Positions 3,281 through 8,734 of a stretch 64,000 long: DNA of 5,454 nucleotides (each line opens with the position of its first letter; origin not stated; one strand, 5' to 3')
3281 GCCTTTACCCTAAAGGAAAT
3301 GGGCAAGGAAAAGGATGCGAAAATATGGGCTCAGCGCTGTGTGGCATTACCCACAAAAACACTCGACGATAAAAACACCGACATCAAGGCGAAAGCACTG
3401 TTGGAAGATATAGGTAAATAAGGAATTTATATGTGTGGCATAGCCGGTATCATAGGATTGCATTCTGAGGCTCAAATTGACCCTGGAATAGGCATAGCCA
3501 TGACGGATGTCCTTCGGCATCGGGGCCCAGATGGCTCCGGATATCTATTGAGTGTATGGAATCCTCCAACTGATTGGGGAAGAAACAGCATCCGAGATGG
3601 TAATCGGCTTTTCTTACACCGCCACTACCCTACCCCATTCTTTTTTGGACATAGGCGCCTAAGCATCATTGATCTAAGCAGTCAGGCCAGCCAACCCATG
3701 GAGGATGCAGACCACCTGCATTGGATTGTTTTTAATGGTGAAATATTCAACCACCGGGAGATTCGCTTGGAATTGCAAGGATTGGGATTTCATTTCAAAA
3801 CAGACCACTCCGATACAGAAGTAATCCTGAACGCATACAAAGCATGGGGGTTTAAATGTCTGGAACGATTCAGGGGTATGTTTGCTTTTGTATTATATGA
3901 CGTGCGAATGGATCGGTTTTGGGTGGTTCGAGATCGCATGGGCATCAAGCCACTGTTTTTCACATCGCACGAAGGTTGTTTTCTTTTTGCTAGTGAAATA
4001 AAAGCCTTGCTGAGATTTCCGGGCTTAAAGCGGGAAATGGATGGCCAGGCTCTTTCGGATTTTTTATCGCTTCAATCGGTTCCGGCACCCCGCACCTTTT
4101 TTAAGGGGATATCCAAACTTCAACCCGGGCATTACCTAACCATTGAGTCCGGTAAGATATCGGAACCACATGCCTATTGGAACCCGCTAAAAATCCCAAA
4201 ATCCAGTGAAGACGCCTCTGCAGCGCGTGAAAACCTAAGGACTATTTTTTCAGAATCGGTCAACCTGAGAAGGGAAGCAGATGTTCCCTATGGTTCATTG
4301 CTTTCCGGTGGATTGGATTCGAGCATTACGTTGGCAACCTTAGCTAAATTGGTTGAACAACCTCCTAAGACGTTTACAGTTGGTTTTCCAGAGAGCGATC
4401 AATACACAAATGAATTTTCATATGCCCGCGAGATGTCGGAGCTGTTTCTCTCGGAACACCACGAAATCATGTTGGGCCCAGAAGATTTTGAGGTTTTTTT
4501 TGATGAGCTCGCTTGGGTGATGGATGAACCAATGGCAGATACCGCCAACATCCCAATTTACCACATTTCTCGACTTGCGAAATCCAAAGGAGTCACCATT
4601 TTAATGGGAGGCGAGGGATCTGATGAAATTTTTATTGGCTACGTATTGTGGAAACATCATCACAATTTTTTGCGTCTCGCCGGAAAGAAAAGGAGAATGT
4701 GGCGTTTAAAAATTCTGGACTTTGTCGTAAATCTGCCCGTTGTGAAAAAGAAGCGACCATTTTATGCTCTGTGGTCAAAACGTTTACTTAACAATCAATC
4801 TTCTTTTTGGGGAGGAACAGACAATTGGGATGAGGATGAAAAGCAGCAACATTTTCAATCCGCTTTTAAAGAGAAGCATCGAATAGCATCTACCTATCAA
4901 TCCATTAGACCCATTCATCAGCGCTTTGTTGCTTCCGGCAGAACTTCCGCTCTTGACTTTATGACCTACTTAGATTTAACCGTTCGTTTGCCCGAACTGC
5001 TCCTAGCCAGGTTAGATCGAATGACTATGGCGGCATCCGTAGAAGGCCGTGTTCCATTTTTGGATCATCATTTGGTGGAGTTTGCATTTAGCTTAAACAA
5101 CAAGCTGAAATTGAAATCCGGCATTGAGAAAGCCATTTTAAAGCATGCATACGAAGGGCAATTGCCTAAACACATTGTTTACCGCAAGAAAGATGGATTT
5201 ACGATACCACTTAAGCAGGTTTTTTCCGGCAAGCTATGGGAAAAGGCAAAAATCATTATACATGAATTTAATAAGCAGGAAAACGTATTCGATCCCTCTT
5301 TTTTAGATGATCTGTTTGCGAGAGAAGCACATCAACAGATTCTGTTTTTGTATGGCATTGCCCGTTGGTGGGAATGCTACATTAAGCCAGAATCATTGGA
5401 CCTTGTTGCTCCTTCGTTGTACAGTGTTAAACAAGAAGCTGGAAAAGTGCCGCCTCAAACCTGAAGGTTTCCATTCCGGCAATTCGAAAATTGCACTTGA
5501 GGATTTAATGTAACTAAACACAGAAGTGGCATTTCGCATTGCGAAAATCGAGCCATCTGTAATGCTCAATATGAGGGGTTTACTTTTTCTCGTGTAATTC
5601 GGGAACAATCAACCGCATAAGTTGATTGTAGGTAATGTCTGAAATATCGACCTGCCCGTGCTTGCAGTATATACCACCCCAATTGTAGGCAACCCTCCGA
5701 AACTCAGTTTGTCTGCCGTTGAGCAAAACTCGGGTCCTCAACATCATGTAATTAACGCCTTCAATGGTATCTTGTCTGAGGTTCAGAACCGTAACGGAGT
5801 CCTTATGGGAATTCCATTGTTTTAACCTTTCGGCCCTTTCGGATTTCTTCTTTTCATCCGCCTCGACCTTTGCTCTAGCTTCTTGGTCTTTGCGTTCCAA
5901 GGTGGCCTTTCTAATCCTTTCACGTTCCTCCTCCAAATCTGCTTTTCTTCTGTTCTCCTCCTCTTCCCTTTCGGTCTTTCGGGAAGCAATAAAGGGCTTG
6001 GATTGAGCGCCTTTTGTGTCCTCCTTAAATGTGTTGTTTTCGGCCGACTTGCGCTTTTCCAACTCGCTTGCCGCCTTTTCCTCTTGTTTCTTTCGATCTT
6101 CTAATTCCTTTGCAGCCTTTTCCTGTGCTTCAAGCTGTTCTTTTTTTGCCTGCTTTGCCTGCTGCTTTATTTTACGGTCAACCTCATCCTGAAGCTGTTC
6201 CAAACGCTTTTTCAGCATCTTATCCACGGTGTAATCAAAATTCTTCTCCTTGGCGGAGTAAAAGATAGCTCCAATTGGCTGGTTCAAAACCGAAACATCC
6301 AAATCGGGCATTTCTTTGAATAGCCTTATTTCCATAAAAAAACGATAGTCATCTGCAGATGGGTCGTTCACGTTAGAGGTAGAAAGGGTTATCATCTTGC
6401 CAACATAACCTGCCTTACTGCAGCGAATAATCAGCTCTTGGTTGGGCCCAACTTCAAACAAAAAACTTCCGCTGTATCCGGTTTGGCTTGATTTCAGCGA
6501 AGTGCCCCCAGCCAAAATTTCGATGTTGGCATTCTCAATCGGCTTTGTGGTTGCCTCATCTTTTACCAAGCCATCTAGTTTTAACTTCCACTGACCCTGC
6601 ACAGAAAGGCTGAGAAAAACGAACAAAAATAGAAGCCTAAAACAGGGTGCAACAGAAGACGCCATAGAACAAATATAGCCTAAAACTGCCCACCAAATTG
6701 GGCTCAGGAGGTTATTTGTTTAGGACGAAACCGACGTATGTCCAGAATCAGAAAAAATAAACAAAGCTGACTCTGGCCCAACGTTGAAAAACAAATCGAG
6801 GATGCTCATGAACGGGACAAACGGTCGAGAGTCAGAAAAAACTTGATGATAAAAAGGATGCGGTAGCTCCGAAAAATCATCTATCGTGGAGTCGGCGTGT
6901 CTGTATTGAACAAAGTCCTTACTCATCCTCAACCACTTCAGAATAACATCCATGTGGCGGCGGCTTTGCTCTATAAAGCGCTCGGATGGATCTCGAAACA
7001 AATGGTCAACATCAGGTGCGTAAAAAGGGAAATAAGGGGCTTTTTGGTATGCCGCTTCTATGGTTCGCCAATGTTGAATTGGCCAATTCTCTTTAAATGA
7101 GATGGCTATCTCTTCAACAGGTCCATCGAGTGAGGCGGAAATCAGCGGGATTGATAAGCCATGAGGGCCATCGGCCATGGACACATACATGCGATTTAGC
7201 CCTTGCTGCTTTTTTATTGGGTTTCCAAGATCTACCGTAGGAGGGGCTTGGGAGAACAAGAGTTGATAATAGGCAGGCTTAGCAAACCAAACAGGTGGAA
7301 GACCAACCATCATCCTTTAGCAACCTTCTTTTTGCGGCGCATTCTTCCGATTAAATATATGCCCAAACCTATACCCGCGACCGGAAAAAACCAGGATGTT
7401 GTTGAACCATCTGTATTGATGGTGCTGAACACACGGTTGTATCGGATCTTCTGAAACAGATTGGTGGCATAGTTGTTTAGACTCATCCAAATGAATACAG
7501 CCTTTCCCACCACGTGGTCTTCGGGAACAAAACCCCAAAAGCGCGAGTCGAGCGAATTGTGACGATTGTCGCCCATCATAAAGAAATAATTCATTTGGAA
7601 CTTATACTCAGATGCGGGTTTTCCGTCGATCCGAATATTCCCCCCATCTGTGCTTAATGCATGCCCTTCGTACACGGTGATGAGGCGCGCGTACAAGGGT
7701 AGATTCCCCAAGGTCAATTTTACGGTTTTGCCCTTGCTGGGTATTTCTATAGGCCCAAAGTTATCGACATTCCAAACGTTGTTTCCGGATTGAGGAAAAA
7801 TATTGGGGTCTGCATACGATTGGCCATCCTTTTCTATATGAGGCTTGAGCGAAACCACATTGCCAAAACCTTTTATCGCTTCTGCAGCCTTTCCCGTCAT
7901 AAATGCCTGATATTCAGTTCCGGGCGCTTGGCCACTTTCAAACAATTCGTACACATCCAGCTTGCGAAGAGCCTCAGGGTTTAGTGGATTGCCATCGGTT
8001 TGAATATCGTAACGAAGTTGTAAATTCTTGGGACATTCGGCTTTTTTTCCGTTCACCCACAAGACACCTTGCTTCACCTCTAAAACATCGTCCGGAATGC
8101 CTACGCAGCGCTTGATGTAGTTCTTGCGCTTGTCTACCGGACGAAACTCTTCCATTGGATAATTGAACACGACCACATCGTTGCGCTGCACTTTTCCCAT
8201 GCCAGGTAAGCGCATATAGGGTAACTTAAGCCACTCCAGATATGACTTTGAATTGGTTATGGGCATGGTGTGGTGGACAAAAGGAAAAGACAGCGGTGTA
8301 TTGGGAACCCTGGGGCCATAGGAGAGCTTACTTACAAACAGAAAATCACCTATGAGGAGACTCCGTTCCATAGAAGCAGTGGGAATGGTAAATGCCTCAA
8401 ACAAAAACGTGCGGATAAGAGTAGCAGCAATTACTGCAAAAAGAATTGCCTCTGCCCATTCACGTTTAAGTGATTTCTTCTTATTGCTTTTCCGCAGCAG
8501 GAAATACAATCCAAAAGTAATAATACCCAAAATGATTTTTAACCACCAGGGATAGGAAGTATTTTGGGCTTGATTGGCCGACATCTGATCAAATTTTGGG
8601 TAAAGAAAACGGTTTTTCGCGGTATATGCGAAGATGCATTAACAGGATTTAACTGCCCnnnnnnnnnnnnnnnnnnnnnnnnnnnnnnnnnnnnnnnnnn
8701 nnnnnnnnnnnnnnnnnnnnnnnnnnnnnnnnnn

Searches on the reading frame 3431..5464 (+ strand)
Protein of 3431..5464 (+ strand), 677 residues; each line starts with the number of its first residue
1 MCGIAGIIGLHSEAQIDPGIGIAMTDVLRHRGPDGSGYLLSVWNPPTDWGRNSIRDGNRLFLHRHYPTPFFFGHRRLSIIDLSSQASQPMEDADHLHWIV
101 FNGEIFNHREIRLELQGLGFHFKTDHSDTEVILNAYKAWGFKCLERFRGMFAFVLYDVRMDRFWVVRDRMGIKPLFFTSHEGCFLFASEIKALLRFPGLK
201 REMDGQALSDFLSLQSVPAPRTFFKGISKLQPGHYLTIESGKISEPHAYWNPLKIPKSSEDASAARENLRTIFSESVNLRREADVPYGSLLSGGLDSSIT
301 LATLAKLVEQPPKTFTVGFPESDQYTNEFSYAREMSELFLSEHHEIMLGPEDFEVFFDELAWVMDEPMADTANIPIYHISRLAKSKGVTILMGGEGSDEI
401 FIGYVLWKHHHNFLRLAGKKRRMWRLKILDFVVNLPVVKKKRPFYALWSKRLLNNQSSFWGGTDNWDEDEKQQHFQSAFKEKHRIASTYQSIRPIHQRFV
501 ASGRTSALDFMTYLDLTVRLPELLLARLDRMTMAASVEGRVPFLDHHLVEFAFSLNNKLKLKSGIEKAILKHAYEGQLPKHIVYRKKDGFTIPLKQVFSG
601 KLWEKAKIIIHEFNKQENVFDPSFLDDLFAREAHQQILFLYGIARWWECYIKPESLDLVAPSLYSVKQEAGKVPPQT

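Call 80: search_protein_families(library=pfam, proteins=[window:3431-5464:+], max_evalue=0.00001)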
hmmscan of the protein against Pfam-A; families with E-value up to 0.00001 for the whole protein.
window:3431-5464:+ (677 aa): 3 families
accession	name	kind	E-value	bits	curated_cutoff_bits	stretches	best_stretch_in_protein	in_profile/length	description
PF00733.27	Asn_synthase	-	9.8e-84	282.4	21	1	269-634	2-333/354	Asparagine synthase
PF13537.11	GATase_7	-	1.6e-41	141.6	25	1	74-194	1-122/123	Glutamine amidotransferase domain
PF13522.11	GATase_6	-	3.8e-38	130.9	27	1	70-189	12-130/130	Glutamine amidotransferase domain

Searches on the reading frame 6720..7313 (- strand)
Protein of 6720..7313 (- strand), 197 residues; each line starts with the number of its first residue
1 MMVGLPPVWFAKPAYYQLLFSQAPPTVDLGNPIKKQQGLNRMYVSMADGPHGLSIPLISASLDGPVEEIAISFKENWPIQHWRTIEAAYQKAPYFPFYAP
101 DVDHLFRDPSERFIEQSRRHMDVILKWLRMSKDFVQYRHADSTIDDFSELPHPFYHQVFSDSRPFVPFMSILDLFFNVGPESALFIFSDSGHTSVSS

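Call 80: search_protein_families(library=pfam, proteins=[window:6720-7313:-], max_evalue=0.00001)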
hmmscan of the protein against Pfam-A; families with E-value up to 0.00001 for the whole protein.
window:6720-7313:- (197 aa): 1 family
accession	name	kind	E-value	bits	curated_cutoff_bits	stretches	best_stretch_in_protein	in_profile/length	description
PF08889.16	WbqC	-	2.6e-21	76.9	21.3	1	35-138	30-134/218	WbqC-like protein family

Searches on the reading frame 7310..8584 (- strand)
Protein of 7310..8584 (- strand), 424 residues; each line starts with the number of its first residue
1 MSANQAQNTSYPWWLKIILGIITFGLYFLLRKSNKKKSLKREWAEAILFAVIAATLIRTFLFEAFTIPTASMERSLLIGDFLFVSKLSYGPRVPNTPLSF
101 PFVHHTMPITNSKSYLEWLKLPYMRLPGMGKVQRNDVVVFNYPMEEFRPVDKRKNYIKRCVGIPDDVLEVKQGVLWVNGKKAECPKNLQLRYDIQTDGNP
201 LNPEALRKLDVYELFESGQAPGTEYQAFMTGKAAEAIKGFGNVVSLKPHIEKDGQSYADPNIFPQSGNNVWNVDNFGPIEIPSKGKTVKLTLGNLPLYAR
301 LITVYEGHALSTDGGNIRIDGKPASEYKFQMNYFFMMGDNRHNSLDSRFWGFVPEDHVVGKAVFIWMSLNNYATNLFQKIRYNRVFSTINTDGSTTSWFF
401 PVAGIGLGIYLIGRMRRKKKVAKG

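Call 80: search_protein_families(library=pfam, proteins=[window:7310-8584:-], max_evalue=0.00001)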
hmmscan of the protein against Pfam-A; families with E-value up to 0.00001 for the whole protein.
window:7310-8584:- (424 aa): 1 family
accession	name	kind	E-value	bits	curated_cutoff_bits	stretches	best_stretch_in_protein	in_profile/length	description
PF10502.14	Peptidase_S26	-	6.7e-42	143.7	22.9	2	41-186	2-101/168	Signal peptidase, peptidase S26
